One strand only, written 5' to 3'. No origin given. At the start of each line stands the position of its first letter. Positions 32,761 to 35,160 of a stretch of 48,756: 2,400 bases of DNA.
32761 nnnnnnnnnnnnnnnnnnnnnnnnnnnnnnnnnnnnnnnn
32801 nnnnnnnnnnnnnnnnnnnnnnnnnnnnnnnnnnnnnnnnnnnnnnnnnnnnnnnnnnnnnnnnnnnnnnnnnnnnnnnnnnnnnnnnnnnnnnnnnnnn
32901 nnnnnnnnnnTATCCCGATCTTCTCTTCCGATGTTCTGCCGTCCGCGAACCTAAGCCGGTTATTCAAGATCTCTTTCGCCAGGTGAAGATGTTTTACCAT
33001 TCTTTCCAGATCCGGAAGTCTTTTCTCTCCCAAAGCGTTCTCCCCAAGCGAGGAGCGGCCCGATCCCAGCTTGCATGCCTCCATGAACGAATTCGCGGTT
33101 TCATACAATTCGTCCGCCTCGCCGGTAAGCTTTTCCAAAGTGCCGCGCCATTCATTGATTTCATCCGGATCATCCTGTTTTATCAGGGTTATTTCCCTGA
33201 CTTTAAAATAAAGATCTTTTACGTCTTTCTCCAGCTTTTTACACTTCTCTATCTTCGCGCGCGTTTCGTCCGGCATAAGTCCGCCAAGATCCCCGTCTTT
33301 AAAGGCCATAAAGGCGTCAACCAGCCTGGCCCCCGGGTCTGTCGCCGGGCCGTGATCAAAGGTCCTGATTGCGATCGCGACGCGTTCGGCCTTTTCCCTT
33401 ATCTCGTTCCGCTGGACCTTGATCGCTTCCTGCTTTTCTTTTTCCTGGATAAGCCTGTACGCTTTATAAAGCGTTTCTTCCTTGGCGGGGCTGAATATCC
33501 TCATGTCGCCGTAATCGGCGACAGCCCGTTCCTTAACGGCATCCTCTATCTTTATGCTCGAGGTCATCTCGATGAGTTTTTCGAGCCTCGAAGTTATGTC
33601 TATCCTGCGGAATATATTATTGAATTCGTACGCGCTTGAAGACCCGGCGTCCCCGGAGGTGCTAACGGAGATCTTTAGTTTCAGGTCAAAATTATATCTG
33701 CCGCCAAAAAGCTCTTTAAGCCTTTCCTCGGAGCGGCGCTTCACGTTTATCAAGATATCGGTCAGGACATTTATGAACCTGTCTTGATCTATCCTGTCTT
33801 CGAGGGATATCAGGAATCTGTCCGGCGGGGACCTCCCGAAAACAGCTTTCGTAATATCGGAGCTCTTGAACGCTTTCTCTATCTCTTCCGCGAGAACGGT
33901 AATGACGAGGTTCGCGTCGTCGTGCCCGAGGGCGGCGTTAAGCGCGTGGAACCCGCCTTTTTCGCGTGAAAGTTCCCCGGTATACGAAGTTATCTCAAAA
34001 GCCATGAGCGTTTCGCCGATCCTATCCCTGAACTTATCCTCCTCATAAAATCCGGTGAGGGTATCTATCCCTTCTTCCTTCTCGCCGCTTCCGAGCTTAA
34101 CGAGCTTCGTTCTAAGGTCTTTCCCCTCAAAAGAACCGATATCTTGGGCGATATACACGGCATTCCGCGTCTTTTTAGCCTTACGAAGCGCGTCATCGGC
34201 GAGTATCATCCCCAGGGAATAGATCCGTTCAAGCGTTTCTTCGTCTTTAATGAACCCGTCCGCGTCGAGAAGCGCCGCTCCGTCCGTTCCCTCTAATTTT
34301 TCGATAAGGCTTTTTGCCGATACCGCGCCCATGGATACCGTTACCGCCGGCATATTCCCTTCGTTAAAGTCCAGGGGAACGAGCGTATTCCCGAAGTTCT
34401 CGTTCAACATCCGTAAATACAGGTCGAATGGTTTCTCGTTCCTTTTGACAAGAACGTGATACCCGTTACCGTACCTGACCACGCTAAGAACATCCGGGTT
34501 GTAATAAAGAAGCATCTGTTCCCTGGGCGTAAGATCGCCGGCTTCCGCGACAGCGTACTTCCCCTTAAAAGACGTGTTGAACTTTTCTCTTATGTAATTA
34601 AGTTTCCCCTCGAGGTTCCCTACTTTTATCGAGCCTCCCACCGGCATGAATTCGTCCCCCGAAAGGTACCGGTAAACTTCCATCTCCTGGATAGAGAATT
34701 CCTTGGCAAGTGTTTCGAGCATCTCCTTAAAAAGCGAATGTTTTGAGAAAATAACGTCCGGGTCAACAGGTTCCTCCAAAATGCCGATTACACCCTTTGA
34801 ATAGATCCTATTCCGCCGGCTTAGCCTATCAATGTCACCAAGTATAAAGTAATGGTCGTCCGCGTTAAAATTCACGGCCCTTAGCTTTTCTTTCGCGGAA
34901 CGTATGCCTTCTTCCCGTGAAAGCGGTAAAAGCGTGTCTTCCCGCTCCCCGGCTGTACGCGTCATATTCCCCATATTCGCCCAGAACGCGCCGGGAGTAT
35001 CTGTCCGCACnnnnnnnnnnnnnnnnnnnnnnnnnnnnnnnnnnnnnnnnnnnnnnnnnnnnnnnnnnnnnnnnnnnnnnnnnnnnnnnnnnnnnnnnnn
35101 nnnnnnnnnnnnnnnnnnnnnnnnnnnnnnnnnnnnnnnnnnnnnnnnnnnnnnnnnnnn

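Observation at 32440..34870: Tandem GGDEF-type palm domains (SGDEF plus a degenerate copy) upstream of an orphan HK-type ATPase in giant protein B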

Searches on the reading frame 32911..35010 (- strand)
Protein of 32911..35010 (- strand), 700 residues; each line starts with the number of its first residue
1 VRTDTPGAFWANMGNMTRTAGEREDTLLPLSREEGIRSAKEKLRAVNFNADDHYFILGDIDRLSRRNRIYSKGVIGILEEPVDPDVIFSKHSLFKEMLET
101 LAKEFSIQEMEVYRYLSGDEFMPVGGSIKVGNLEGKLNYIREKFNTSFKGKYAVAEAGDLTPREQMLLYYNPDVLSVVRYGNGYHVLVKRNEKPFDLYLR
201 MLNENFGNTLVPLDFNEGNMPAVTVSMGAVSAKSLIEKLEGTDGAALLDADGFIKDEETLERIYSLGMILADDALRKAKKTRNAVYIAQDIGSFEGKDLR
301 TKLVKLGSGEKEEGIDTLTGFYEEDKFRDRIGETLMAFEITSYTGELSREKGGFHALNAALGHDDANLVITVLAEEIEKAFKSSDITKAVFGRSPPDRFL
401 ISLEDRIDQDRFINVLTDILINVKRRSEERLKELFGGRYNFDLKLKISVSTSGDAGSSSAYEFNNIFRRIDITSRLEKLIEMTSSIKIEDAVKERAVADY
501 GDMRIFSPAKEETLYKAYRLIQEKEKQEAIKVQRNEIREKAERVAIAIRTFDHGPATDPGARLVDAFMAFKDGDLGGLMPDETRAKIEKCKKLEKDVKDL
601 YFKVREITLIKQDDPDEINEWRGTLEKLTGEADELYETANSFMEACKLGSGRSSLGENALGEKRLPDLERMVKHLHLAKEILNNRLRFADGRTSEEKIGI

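Call 17: search_solved_structures(query=window:32911-35010:-, max_evalue=10, show_alignments=3)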
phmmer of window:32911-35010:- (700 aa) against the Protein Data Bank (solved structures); distinct sequences matched with E-value up to 10: 8.
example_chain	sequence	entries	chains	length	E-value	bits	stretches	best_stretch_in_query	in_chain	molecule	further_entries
5e7t_A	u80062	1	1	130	0.2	13.6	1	117-178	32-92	Minor structural protein 4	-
4xe9_A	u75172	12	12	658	0.25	13.2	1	19-74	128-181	Sialidase B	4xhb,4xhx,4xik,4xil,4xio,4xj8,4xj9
4xma_A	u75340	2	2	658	0.25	13.2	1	19-74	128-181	Sialidase B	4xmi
4xog_A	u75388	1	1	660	0.25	13.2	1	19-74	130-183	Sialidase B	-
4xyx_A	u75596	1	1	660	0.25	13.2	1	19-74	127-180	Sialidase B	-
2jkb_A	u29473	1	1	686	0.26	13.1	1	19-74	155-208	SIALIDASE B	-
2vw0_A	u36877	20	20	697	0.27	13.1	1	19-74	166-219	SIALIDASE B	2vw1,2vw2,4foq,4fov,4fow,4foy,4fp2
3icl_A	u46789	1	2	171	1.3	10.9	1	315-403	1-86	EAL/GGDEF domain protein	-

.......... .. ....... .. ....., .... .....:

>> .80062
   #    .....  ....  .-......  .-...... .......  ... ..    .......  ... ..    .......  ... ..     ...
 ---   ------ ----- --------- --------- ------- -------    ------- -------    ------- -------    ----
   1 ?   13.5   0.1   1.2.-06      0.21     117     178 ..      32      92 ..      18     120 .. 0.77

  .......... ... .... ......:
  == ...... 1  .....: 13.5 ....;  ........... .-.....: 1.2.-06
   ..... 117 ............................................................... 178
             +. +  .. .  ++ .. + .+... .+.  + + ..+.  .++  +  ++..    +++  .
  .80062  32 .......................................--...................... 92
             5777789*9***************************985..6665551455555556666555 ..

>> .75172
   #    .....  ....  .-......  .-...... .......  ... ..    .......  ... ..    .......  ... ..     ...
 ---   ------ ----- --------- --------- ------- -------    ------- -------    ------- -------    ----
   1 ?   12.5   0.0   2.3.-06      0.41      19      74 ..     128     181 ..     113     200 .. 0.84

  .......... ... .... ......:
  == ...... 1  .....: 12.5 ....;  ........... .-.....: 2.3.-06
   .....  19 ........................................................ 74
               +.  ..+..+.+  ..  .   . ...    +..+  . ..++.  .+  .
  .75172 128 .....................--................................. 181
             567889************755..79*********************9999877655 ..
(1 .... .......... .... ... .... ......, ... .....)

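Call 29: search_protein_representatives(protein=window:32911-35010:-)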
Query: 700 residues. Proteins with E-value up to 0.001 (for the whole library): 24; up to 1e-10: 16; up to 1e-30: 9. The best 24 are listed.
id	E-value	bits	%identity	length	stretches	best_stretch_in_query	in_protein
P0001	0.0e+00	1537.8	100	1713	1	1-700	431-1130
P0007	2.0e-125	436.6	45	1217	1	22-512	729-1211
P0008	3.6e-125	435.7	49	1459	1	25-531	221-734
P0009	1.0e-105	371.4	45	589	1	7-530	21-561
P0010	1.2e-103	364.5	43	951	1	31-534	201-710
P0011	1.7e-97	344.3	43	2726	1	27-537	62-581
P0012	1.2e-77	278.7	38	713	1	20-550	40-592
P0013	5.8e-52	193.8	40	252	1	173-419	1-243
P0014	9.2e-31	123.8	31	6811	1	29-548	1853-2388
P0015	4.4e-28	114.9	32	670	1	35-404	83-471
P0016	2.8e-25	105.6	28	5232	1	31-539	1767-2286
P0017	2.7e-21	92.5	31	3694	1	31-406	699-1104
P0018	1.1e-20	90.4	30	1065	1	27-520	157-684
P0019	8.1e-17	77.7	29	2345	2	31-239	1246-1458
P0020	8.0e-16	74.4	35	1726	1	52-280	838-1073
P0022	2.0e-09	53.3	33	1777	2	52-195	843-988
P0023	2.5e-09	52.9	30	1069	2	33-291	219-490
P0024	3.1e-08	49.3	25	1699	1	36-532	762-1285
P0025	1.2e-07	47.3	28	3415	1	40-581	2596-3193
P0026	2.5e-06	43.0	29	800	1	53-288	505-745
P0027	2.4e-05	39.8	35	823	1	33-191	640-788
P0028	7.8e-05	38.1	28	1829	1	43-404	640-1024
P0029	1.5e-04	37.2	29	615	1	528-698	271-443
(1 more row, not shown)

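Call 45: search_protein_families(library=pfam, proteins=[P0007, P0008, P0009, P0010, P0011, P0012, P0015, P0018], max_evalue=0.01)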
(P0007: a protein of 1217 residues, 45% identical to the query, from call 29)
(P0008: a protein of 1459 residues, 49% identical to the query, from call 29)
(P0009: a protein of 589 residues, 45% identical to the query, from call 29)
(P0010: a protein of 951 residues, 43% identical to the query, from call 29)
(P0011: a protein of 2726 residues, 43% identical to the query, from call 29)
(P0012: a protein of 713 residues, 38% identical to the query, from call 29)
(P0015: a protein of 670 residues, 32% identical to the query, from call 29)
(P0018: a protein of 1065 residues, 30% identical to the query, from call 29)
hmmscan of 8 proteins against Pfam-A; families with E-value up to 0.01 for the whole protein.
P0007 (1217 aa): 0 families

P0008 (1459 aa): 0 families

P0009 (589 aa): 0 families

P0010 (951 aa): 0 families

P0011 (2726 aa): 1 family
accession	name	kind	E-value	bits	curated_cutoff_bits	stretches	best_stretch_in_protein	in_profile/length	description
PF01515.24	PTA_PTB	-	3.6e-37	128.9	24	2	2215-2482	22-317/319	Phosphate acetyl/butaryl transferase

P0012 (713 aa): 1 family
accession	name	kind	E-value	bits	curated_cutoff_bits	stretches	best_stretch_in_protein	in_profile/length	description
PF00990.26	GGDEF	-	0.00062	20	23.8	0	384-460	36-106/161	Diguanylate cyclase, GGDEF domain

P0015 (670 aa): 0 families

P0018 (1065 aa): 2 families
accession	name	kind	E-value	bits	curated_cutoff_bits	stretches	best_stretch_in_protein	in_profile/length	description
PF02518.31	HATPase_c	-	1.7e-18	67.5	26.4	1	862-986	2-108/111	Histidine kinase-, DNA gyrase B-, and HSP90-like ATPase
PF13589.12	HATPase_c_3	-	0.00022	21.7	25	1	872-911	9-49/137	Histidine kinase-, DNA gyrase B-, and HSP90-like ATPase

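Call 56: find_encoding_contigs(protein=P0018, flank=8000, max_places=3)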
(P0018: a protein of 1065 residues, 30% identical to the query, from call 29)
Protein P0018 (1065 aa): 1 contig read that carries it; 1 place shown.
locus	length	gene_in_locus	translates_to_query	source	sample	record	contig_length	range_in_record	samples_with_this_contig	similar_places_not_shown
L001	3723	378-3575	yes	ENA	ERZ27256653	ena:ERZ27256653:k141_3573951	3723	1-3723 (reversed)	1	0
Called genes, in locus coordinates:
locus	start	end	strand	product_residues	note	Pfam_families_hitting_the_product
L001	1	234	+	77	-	?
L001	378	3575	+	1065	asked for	PF02518:HATPase_c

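Call 57: find_encoding_contigs(protein=P0009, flank=8000, max_places=3)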
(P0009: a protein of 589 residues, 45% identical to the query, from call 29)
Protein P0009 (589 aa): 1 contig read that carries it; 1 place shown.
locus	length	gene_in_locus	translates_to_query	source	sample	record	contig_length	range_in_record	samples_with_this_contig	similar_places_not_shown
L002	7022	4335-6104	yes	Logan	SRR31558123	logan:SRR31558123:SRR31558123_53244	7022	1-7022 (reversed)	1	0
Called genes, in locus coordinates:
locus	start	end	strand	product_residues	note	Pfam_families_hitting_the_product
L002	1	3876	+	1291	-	?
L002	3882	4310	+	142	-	-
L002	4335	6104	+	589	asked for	-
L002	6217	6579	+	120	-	PF01925:TauE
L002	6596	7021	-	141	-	?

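Call 58: find_encoding_contigs(protein=P0008, flank=10000, max_places=3)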
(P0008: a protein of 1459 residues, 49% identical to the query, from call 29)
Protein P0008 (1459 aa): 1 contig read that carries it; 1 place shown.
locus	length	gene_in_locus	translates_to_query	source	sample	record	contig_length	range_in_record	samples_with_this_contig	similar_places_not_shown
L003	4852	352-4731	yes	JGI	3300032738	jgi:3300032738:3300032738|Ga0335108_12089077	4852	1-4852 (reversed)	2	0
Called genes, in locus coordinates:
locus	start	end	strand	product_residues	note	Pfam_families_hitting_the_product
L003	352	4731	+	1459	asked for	-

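Call 59: find_encoding_contigs(protein=P0029, flank=10000, max_places=3)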
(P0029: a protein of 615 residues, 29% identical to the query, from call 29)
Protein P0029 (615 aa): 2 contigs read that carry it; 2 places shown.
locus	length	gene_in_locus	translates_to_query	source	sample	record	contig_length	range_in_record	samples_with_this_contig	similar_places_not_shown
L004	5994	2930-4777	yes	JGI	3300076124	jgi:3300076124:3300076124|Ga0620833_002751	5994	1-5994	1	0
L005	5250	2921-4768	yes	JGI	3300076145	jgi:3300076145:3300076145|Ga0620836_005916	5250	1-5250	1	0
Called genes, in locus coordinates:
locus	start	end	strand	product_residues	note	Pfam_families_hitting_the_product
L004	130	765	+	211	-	-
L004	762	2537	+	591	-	-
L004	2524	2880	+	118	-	-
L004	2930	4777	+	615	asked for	PF02518:HATPase_c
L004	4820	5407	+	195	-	PF13505:OMP_b-brl (weak), PF09411:PagL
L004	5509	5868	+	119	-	PF01925:TauE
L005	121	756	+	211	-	-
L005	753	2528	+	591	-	-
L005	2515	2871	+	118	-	-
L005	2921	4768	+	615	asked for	PF02518:HATPase_c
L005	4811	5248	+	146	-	?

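Call 60: find_encoding_contigs(protein=P0007, flank=10000, max_places=3)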
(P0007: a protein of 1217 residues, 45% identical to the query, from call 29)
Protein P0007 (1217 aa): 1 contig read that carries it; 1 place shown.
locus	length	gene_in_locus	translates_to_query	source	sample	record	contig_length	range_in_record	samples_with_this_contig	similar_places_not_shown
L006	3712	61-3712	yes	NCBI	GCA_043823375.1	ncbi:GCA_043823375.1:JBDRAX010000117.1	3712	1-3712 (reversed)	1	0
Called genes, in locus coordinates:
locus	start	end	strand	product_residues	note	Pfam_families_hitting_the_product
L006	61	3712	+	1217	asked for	?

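Call 67: list_cluster_members(proteins=[P0007, P0010, P0011, P0012, P0014, P0015, P0016, P0017, P0024, P0025])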
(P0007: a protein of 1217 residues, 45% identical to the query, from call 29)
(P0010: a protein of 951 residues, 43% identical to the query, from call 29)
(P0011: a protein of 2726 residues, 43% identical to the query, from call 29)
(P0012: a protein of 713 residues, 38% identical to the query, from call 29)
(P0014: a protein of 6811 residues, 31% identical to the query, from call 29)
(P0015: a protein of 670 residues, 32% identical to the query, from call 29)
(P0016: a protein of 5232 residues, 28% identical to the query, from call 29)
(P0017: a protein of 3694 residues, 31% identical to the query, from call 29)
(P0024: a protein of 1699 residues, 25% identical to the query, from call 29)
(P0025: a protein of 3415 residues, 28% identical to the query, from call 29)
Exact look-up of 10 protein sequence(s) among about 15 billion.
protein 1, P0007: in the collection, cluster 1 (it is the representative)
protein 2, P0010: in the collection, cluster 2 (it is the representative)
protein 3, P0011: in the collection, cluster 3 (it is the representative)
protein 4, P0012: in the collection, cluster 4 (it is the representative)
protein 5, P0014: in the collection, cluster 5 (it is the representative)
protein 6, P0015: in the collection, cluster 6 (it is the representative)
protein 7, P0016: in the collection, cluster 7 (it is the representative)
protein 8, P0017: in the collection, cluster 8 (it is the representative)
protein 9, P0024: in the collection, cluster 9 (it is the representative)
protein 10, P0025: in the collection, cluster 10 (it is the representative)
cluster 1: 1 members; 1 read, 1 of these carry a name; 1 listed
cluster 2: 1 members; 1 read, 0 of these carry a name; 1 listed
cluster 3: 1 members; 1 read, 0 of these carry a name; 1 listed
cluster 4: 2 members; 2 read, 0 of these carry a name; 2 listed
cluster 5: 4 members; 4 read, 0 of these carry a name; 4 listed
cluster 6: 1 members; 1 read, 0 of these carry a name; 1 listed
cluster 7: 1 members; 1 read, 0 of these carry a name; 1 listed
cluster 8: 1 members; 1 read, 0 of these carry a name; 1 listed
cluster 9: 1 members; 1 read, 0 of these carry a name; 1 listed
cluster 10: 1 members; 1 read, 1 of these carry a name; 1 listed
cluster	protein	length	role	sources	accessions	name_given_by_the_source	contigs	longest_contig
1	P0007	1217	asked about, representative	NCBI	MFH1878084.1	MAG: hypothetical protein ABH883_04695, partial [Candidatus Omnitrophota bacterium]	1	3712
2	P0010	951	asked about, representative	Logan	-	-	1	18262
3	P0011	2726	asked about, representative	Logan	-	-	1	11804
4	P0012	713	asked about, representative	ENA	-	-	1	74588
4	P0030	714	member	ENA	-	-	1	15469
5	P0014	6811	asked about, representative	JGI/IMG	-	-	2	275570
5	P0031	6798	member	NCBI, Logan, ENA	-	-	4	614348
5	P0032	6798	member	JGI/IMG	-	-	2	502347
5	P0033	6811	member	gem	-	-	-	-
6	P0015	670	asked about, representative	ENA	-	-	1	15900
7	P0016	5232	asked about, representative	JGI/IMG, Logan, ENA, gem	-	-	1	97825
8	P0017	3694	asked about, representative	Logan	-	-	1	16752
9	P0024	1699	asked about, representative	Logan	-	-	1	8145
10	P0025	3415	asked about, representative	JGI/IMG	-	hypothetical protein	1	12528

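Call 68: find_encoding_contigs(protein=P0012, flank=10000, max_places=2)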
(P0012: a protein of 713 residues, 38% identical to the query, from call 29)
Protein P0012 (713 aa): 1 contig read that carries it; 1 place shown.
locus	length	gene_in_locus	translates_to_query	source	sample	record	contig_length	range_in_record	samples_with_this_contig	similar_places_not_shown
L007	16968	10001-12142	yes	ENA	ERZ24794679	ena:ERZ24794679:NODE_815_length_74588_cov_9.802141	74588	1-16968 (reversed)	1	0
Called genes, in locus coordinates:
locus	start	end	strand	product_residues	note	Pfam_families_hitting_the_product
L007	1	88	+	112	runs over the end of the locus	-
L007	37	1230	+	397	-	PF13650:Asp_protease_2, PF13975:gag-asp_proteas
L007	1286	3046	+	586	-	PF13414:TPR_11, PF13424:TPR_12, PF00515:TPR_1, PF07719:TPR_2, PF13424:TPR_12, PF13414:TPR_11, PF14559:TPR_19, PF00515:TPR_1, +25 more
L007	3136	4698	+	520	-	PF25063:ARM_TT21_C (weak), PF13424:TPR_12, PF13414:TPR_11, PF13432:TPR_16, PF00515:TPR_1, PF07719:TPR_2, PF13181:TPR_8, PF13414:TPR_11, +10 more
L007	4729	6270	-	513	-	PF13541:ChlI, PF00158:Sigma54_activat (weak), PF00493:MCM, PF01078:Mg_chelatase, PF07728:AAA_5, PF13335:Mg_chelatase_C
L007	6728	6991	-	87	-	PF04026:SpoVG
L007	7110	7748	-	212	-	-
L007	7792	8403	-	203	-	PF08281:Sigma70_r4_2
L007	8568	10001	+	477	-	-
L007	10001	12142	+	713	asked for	-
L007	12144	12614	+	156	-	-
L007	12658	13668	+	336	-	-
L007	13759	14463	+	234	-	-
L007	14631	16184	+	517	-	PF08903:DUF1846, PF20921:DUF1846_C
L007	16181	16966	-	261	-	?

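Call 69: find_encoding_contigs(protein=P0010, flank=10000, max_places=2)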
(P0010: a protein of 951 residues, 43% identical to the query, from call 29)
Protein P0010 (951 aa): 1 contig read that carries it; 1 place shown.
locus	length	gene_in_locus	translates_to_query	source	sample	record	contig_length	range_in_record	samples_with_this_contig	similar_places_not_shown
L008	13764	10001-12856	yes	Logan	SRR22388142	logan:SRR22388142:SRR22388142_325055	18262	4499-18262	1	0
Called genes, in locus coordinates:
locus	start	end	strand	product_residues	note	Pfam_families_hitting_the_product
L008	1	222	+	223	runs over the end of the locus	PF19027:DUF5752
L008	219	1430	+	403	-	PF21269:TreT_GT1, PF00534:Glycos_transf_1, PF20706:GT4-conflict (weak), PF13692:Glyco_trans_1_4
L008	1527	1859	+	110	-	PF00312:Ribosomal_S15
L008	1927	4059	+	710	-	PF01138:RNase_PH, PF03725:RNase_PH_C, PF03726:PNPase, PF01138:RNase_PH, PF00013:KH_1, PF00575:S1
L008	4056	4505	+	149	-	PF00692:dUTPase, PF22769:DCD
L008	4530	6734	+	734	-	PF13491:FtsK_4TM, PF17854:FtsK_alpha, PF01580:FtsK_SpoIIIE, PF09397:FtsK_gamma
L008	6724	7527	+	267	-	PF12844:HTH_19, PF13413:HTH_25, PF13464:RodZ_C (weak)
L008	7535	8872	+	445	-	PF00919:UPF0004, PF04055:Radical_SAM, PF18693:TRAM_2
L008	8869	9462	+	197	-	PF01066:CDP-OH_P_transf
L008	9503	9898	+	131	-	PF04608:PgpA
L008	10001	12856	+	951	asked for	-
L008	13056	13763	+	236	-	?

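Call 77: search_protein_families(library=pfam, proteins=[P0017, P0025, P0019], max_evalue=0.001)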
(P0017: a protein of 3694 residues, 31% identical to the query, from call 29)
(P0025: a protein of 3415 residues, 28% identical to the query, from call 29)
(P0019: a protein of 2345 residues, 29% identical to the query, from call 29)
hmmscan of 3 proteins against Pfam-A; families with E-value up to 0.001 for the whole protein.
P0017 (3694 aa): 1 family
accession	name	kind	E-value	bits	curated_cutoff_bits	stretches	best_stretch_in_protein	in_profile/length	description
PF02163.28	Peptidase_M50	-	2.6e-06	27.4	27.2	1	2443-2522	1-100/221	Peptidase family M50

P0025 (3415 aa): 0 families

P0019 (2345 aa): 0 families

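Call 78: search_protein_families(library=pfam, proteins=[P0020, P0022, P0023, P0024, P0026, P0027, P0028], max_evalue=0.001)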
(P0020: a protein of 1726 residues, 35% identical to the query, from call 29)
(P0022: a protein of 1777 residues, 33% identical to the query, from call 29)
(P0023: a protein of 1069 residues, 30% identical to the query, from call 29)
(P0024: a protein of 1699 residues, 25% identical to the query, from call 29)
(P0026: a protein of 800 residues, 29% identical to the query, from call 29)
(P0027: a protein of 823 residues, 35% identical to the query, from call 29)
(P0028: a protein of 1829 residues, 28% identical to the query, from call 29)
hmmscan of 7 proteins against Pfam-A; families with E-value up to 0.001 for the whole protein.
P0020 (1726 aa): 0 families

P0022 (1777 aa): 0 families

P0023 (1069 aa): 0 families

P0024 (1699 aa): 0 families

P0026 (800 aa): 0 families

P0027 (823 aa): 0 families

P0028 (1829 aa): 0 families

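Call 88: find_encoding_contigs(protein=P0031, flank=6000, max_places=3)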
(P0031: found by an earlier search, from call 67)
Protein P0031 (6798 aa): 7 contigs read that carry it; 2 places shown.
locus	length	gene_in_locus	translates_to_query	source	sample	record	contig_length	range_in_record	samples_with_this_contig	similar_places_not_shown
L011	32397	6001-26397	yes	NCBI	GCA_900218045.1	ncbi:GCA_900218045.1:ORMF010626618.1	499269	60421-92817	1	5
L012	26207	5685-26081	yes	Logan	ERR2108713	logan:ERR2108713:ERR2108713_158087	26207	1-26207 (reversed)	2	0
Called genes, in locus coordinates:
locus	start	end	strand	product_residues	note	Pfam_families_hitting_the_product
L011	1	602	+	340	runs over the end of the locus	PF02912:Phe_tRNA-synt_N, PF01409:tRNA-synt_2d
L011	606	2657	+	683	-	PF03483:B3_4, PF03484:B5, PF17759:tRNA_synthFbeta, PF03147:FDX-ACB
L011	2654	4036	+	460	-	PF01078:Mg_chelatase (faint), PF05496:RuvB_N, PF13191:AAA_16 (faint), PF00004:AAA, PF07728:AAA_5 (weak), PF13173:AAA_14, PF16193:AAA_assoc_2, PF12002:MgsA_C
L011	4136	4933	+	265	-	PF07238:PilZ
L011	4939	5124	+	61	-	-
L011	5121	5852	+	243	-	-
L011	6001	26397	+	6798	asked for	PF00072:Response_reg (weak), PF18927:CrtO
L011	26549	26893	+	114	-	PF08899:DUF1844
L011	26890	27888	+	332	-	PF03706:LPG_synthase_TM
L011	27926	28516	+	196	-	PF00364:Biotin_lipoyl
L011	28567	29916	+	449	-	PF00289:Biotin_carb_N, PF08443:RimK (weak), PF02222:ATP-grasp, PF02786:CPSase_L_D2, PF07478:Dala_Dala_lig_C, PF02785:Biotin_carb_C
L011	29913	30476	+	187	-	-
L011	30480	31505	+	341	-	PF00365:PFK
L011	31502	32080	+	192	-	PF13580:SIS_2, PF01380:SIS (weak)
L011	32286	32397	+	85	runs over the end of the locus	-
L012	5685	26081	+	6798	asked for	PF00072:Response_reg (weak), PF18927:CrtO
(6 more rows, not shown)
